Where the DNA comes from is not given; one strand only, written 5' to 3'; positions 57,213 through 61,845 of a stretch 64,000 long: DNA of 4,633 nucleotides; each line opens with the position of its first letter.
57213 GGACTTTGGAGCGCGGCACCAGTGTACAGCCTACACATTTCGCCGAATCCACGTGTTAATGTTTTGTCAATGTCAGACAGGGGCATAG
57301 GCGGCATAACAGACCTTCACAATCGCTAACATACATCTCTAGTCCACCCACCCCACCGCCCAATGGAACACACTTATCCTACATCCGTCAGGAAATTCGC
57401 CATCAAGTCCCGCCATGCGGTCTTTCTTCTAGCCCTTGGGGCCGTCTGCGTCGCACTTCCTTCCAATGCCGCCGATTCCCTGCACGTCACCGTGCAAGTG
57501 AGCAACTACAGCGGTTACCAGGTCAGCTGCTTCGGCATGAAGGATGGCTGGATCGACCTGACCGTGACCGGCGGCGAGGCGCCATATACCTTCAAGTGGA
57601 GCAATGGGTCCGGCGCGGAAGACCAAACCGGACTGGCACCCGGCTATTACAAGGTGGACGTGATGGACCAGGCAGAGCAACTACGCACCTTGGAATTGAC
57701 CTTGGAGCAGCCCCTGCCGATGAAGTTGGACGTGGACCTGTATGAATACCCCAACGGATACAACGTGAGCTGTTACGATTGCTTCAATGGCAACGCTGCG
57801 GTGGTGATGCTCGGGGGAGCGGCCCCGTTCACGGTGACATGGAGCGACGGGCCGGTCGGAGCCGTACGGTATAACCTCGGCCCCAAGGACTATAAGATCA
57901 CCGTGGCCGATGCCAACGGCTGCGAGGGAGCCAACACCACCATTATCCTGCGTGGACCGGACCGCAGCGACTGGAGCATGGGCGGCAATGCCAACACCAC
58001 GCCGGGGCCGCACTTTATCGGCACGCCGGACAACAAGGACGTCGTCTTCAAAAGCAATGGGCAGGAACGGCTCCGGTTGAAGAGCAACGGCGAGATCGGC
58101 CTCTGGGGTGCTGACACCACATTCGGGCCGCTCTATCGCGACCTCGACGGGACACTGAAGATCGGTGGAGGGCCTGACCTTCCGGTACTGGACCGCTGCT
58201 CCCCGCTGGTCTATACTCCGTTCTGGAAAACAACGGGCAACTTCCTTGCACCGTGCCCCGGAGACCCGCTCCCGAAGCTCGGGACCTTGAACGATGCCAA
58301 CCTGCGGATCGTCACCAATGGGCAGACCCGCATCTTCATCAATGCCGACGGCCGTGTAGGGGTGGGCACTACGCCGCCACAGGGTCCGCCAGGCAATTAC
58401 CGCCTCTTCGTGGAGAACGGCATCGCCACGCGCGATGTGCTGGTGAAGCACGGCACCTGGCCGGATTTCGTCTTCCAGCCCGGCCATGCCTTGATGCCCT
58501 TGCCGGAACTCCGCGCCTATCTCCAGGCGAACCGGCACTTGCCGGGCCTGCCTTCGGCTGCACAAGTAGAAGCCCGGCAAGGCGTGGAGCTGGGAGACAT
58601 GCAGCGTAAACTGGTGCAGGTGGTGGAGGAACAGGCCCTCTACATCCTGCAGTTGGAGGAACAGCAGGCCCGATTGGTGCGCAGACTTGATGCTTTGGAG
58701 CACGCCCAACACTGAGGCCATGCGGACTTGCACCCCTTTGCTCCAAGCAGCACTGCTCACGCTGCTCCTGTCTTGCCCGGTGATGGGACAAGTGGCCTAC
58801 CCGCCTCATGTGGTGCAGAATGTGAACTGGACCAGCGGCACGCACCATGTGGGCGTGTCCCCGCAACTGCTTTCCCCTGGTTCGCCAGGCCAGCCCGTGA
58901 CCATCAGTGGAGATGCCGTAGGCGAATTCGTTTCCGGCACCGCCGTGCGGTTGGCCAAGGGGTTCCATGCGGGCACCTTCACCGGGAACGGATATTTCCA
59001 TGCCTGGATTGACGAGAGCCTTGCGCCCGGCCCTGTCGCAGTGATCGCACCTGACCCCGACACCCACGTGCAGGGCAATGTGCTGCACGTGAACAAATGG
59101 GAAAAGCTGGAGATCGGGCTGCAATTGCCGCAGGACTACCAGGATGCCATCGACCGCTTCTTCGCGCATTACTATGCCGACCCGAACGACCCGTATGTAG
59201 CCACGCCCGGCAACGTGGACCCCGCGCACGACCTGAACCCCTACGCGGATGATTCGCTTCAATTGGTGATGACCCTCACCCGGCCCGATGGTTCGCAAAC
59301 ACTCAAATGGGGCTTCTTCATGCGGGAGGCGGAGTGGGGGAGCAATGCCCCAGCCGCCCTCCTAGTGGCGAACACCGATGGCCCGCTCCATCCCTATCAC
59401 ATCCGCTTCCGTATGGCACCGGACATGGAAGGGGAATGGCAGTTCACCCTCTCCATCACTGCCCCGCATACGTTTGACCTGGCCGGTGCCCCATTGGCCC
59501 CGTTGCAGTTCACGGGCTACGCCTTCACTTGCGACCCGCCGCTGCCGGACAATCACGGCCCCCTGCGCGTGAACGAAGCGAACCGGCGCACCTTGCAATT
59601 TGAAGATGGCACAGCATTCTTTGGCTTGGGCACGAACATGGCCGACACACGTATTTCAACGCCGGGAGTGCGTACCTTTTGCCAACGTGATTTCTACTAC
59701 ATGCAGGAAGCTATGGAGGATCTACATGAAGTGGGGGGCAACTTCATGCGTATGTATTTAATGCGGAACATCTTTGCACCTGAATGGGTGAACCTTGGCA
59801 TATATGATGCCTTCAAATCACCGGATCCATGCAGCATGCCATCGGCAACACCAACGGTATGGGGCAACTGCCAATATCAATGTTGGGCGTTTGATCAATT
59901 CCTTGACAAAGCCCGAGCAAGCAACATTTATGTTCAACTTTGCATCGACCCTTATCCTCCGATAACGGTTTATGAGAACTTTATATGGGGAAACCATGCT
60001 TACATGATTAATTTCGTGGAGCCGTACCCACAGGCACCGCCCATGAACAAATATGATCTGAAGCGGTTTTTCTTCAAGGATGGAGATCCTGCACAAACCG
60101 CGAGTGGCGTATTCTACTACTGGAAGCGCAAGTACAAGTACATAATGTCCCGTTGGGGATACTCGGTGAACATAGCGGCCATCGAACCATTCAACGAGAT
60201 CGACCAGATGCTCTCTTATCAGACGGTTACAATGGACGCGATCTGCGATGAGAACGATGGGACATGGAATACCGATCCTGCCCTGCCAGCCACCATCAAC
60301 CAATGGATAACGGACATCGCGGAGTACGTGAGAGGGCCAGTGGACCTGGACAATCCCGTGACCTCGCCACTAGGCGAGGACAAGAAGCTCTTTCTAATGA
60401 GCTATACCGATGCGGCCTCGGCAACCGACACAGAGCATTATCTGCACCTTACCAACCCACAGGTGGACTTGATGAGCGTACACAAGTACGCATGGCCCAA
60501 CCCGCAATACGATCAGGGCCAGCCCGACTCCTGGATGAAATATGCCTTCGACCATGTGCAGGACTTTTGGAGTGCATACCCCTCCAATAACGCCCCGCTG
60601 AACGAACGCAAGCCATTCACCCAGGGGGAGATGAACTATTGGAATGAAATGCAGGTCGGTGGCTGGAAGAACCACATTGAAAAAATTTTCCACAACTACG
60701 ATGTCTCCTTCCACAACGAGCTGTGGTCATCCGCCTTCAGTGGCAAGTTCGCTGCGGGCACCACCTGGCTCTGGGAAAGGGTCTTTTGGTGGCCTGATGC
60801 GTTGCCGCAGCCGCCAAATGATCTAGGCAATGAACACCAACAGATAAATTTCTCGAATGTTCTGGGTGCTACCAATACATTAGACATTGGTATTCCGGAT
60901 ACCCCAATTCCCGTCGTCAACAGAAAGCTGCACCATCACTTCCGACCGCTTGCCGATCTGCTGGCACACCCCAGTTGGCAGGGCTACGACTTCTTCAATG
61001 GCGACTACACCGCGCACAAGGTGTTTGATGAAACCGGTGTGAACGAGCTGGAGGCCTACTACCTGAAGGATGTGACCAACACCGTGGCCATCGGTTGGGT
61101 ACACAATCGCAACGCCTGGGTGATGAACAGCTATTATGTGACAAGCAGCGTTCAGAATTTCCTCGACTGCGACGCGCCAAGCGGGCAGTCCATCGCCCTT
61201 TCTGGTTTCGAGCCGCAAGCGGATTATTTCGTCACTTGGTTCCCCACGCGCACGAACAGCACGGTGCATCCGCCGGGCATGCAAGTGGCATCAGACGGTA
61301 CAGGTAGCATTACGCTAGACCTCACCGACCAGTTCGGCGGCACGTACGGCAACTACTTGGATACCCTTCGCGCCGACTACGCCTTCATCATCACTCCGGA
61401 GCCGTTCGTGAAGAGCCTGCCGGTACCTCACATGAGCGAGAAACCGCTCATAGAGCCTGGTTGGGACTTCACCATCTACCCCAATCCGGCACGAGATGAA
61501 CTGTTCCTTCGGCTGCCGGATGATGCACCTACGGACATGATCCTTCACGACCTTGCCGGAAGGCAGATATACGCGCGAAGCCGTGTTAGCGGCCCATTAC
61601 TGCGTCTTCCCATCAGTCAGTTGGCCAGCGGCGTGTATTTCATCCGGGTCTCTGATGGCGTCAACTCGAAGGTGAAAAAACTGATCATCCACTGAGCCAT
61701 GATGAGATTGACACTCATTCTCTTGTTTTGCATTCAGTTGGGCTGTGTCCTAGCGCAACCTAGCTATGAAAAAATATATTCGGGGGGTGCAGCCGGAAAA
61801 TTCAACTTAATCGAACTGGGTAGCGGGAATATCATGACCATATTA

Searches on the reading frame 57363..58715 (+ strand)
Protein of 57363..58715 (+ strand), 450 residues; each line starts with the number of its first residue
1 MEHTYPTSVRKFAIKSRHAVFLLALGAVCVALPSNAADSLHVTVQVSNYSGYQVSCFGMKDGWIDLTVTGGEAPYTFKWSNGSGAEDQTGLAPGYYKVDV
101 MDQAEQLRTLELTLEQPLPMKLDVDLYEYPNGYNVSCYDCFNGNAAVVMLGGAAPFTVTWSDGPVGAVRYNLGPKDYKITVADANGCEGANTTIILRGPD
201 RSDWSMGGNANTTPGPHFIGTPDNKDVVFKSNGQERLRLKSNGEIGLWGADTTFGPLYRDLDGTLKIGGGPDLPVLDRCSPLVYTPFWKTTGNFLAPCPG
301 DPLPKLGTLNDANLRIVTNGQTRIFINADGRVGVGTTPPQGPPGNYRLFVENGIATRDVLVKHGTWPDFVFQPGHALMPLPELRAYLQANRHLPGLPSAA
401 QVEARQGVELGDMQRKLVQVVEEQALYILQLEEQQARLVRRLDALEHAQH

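Call 55: search_protein_families(library=pfam, proteins=[window:57363-58715:+], max_evalue=0.00001)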
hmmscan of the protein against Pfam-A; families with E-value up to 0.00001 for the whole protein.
window:57363-58715:+ (450 aa): 1 family
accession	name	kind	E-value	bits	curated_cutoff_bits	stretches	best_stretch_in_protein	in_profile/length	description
PF13573.12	SprB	-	3.2e-16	59.1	28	1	53-83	6-36/37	SprB repeat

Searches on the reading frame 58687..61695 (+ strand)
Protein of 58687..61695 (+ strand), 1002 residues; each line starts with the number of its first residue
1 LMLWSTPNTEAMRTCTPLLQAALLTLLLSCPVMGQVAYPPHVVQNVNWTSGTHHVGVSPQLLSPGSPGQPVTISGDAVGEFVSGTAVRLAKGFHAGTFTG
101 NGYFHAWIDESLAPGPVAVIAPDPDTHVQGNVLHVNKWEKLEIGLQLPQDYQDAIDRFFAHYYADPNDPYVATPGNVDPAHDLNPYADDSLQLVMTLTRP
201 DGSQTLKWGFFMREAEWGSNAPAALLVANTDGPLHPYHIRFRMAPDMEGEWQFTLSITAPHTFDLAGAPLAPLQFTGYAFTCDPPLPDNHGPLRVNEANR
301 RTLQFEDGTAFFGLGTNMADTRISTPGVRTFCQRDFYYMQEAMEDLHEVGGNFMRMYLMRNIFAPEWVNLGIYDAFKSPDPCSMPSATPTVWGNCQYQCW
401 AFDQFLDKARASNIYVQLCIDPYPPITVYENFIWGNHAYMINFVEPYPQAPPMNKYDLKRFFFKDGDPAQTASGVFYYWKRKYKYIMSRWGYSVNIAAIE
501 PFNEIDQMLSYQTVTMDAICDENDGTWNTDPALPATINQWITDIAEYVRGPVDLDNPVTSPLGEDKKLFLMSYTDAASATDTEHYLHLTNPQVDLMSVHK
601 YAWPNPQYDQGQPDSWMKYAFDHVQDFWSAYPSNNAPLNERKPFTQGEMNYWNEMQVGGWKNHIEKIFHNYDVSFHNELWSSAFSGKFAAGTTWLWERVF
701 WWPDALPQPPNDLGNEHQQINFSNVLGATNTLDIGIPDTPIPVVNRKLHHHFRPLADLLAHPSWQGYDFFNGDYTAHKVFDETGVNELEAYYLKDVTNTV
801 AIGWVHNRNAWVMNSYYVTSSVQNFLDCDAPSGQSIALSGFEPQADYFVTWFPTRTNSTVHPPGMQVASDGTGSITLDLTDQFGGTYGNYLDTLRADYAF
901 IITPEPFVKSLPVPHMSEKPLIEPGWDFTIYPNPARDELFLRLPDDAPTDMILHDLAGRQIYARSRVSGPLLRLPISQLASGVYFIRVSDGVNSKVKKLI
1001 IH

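Call 55: search_protein_families(library=pfam, proteins=[window:58687-61695:+], max_evalue=0.00001)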
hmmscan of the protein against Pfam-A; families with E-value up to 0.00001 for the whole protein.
window:58687-61695:+ (1002 aa): 1 family
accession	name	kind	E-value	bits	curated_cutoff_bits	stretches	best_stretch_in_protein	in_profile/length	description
PF18962.6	Por_Secre_tail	-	1.7e-10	41.5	27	1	930-1001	1-75/75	Secretion system C-terminal sorting domain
